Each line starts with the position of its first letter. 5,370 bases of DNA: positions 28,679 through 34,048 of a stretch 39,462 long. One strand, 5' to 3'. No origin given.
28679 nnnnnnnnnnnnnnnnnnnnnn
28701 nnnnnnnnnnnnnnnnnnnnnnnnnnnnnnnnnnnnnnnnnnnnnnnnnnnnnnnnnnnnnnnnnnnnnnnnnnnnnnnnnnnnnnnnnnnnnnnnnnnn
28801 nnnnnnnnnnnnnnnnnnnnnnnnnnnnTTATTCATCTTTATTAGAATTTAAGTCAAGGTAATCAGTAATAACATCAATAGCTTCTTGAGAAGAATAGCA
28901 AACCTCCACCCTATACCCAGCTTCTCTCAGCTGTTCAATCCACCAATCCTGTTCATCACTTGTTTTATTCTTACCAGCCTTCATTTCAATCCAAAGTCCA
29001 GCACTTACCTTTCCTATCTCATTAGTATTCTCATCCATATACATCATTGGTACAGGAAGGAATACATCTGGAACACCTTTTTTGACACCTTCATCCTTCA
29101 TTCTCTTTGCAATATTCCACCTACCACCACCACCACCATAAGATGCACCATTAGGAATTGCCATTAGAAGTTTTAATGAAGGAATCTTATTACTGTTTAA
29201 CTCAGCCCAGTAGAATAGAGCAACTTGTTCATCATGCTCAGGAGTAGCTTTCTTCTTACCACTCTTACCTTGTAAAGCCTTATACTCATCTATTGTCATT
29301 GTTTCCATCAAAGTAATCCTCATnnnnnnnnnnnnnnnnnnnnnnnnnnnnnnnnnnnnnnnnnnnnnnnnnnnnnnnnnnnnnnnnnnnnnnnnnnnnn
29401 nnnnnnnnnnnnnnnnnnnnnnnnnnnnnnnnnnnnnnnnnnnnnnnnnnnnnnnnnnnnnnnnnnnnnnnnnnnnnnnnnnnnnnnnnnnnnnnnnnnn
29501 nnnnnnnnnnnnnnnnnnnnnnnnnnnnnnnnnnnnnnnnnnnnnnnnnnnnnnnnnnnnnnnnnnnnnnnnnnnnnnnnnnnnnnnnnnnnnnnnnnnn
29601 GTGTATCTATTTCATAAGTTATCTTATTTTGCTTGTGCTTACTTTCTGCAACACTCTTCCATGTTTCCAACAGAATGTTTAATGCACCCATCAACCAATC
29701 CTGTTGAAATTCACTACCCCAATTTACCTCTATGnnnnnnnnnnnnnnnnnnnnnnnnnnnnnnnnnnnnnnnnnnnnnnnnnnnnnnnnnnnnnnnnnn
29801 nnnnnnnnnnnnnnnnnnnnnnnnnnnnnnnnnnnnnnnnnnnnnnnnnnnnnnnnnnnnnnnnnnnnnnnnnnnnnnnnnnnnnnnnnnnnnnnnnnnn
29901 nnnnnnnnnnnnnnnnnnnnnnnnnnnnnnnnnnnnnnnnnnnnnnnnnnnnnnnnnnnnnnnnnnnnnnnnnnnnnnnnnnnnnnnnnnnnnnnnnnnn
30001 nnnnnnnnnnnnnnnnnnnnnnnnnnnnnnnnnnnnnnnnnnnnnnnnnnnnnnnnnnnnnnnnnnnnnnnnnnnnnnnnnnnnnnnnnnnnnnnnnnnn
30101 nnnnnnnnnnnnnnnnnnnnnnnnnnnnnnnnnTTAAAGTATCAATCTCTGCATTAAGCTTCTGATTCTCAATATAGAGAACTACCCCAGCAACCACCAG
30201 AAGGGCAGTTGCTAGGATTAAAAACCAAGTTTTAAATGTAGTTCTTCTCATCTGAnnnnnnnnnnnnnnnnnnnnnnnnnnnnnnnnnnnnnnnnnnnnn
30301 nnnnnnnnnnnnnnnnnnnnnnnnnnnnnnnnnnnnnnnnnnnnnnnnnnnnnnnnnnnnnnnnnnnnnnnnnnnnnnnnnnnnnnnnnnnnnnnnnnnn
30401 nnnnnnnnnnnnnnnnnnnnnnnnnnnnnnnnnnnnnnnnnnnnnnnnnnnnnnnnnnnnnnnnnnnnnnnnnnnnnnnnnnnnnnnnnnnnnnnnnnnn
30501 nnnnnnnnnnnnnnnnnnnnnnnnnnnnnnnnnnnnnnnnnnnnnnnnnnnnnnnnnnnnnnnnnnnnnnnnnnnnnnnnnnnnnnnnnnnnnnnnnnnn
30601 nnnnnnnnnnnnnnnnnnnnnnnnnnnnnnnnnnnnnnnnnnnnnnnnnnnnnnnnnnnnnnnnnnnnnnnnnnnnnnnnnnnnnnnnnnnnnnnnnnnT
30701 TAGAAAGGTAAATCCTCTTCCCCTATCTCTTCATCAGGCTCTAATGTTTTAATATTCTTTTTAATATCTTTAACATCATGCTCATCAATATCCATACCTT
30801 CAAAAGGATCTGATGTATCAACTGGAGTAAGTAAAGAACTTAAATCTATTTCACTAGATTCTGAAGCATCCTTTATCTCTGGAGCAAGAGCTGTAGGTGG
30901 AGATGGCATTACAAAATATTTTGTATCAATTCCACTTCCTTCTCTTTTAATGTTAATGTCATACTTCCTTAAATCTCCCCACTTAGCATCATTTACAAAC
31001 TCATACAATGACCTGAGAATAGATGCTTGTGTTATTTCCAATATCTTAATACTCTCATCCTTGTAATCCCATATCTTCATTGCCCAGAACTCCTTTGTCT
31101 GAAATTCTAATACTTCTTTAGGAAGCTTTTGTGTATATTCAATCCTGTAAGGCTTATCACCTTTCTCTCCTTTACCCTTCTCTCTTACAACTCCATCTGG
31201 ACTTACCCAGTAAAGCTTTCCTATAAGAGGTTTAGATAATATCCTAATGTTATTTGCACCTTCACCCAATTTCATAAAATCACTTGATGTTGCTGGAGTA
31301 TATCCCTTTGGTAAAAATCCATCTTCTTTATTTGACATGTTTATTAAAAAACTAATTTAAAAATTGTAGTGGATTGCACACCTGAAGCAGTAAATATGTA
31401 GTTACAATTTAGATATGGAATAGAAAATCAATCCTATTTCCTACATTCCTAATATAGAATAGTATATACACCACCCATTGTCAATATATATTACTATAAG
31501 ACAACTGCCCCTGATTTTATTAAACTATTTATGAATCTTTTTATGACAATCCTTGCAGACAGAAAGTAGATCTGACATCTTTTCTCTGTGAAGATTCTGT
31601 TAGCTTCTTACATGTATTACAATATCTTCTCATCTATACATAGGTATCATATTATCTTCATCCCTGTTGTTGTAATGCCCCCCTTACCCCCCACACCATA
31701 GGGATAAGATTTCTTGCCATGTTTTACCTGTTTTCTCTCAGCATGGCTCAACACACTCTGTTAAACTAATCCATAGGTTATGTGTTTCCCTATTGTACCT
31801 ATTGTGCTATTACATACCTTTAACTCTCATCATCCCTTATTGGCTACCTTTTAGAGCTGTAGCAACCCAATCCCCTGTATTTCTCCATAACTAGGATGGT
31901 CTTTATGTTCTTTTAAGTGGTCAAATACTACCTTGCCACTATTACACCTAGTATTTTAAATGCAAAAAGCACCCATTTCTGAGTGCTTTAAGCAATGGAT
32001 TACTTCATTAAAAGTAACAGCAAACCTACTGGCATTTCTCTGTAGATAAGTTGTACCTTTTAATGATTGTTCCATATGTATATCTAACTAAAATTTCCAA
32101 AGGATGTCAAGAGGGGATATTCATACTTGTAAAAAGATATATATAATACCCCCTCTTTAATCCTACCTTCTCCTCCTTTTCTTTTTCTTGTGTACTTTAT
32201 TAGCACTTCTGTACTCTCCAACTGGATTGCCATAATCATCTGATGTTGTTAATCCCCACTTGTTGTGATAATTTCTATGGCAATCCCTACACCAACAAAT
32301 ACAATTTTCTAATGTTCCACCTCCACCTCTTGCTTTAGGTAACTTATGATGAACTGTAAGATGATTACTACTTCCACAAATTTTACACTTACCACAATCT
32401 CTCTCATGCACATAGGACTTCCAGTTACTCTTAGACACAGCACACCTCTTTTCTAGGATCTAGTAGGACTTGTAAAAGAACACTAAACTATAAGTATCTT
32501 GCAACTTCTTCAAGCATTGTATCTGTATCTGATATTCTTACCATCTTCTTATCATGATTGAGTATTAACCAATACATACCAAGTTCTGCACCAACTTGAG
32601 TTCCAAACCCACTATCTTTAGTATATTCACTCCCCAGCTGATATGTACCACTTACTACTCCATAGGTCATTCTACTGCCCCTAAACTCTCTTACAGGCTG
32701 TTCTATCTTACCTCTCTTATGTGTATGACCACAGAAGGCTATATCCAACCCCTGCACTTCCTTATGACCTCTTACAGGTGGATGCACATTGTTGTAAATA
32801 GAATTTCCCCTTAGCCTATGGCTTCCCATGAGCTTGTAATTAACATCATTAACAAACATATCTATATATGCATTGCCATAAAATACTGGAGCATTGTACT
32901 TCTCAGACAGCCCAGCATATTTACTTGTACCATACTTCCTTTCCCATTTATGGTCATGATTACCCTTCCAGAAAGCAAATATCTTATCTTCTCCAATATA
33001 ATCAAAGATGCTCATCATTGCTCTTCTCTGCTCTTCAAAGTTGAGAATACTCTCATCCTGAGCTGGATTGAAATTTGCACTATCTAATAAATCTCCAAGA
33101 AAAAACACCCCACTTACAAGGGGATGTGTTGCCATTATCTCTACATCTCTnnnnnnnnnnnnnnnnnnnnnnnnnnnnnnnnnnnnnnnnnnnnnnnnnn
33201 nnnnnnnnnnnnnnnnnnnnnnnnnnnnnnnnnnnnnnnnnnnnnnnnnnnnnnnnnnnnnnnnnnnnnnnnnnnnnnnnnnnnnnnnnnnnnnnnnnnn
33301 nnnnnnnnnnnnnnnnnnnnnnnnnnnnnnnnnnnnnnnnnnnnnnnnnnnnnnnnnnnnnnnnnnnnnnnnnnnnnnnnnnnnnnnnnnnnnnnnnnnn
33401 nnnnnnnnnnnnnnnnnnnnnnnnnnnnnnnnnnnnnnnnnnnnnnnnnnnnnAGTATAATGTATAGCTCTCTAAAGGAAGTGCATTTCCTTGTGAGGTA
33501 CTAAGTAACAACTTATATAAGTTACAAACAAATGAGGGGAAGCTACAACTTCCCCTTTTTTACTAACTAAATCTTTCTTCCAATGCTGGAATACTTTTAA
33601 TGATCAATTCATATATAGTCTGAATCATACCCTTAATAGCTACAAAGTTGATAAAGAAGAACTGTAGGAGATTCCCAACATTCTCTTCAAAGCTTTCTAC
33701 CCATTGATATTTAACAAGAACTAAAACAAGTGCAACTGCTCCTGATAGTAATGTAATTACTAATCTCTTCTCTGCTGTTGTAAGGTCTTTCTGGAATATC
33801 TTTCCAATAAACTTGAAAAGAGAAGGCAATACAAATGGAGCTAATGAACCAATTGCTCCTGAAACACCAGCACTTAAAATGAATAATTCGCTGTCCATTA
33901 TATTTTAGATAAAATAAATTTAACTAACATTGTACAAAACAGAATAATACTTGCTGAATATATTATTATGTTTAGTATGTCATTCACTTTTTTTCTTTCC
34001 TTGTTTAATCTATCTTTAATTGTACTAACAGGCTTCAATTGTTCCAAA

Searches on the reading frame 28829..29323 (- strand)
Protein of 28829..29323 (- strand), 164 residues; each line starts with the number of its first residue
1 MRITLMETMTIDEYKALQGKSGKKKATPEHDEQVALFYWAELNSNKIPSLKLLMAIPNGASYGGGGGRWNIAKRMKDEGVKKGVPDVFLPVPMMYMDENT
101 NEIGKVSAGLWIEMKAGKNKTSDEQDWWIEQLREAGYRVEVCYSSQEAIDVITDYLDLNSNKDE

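Call 107: search_protein_families(library=pfam, proteins=[window:28829-29323:-], max_evalue=0.001)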
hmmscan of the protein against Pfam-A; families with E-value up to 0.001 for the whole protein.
window:28829-29323:- (164 aa): 1 family
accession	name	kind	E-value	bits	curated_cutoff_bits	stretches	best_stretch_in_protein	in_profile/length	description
PF08774.17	VRR_NUC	-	1.9e-10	41.2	23.8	1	78-145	58-115/116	VRR-NUC domain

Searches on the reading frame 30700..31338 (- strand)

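Call 9: search_protein_families(library=phrogs, proteins=[window:30700-31338:-], max_evalue=0.001)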
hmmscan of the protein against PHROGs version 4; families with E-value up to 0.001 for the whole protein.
window:30700-31338:- (212 aa): 3 families
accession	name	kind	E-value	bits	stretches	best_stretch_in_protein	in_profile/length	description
phrog_8542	-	unknown function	1.9e-17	64.6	1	80-174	117-216/298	-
phrog_1192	-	DNA, RNA and nucleotide metabolism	3.5e-09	37.6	1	83-170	131-216/326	single strand DNA binding protein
phrog_1607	-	DNA, RNA and nucleotide metabolism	1.1e-07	32.8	1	118-149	145-176/285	single strand DNA binding protein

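Call 107: search_protein_families(library=pfam, proteins=[window:30700-31338:-], max_evalue=0.001)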
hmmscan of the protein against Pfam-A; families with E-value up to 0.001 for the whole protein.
window:30700-31338:- (212 aa): 0 families

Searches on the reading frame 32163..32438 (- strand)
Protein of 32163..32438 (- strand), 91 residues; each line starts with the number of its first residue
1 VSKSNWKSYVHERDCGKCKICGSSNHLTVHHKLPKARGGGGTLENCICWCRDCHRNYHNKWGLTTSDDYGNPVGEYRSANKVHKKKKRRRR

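Call 107: search_protein_families(library=pfam, proteins=[window:32163-32438:-], max_evalue=0.001)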
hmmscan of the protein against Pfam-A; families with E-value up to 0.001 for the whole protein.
window:32163-32438:- (91 aa): 2 families
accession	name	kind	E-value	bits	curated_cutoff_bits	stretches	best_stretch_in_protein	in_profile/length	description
PF01844.29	HNH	-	2.6e-08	34.3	21.4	1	18-60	1-47/47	HNH endonuclease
PF14279.12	HNH_5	-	0.00014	22.2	27.5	1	18-61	1-47/56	HNH endonuclease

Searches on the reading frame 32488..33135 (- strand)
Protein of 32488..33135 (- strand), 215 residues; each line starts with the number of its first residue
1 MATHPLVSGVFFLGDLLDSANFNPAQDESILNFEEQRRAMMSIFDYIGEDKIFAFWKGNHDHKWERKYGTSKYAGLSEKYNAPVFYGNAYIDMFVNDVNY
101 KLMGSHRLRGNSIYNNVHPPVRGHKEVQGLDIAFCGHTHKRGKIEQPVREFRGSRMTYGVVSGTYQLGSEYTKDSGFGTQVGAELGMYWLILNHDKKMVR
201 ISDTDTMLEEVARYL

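Call 9: search_protein_families(library=phrogs, proteins=[window:32488-33135:-], max_evalue=0.001)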
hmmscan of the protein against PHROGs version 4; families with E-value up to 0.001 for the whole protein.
window:32488-33135:- (215 aa): 1 family
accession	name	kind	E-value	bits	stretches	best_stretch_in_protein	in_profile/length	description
phrog_7339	-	DNA, RNA and nucleotide metabolism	2.8e-20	73.8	1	11-180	66-240/263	DNA repair exonuclease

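Call 107: search_protein_families(library=pfam, proteins=[window:32488-33135:-], max_evalue=0.001)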
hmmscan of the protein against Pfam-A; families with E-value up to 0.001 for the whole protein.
window:32488-33135:- (215 aa): 0 families

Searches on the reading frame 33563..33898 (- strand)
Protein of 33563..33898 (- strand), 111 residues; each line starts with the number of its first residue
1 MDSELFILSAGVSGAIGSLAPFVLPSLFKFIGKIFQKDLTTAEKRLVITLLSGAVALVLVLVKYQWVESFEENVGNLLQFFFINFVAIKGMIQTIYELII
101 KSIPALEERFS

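Call 9: search_protein_families(library=phrogs, proteins=[window:33563-33898:-], max_evalue=0.001)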
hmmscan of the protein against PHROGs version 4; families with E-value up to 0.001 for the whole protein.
window:33563-33898:- (111 aa): 0 families

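Call 32: search_protein_families(library=pfam, proteins=[window:33563-33898:-], max_evalue=0.01)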
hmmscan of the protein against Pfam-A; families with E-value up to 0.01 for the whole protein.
window:33563-33898:- (111 aa): 1 family
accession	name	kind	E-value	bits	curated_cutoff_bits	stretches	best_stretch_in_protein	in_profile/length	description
PF11457.13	DUF3021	-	0.0016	19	24.7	1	23-98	46-117/130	Protein of unknown function (DUF3021)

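Call 109: search_protein_families(library=ncbifam, proteins=[window:33563-33898:-], max_evalue=0.1)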
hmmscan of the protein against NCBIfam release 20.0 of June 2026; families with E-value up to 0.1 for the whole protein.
window:33563-33898:- (111 aa): 0 families
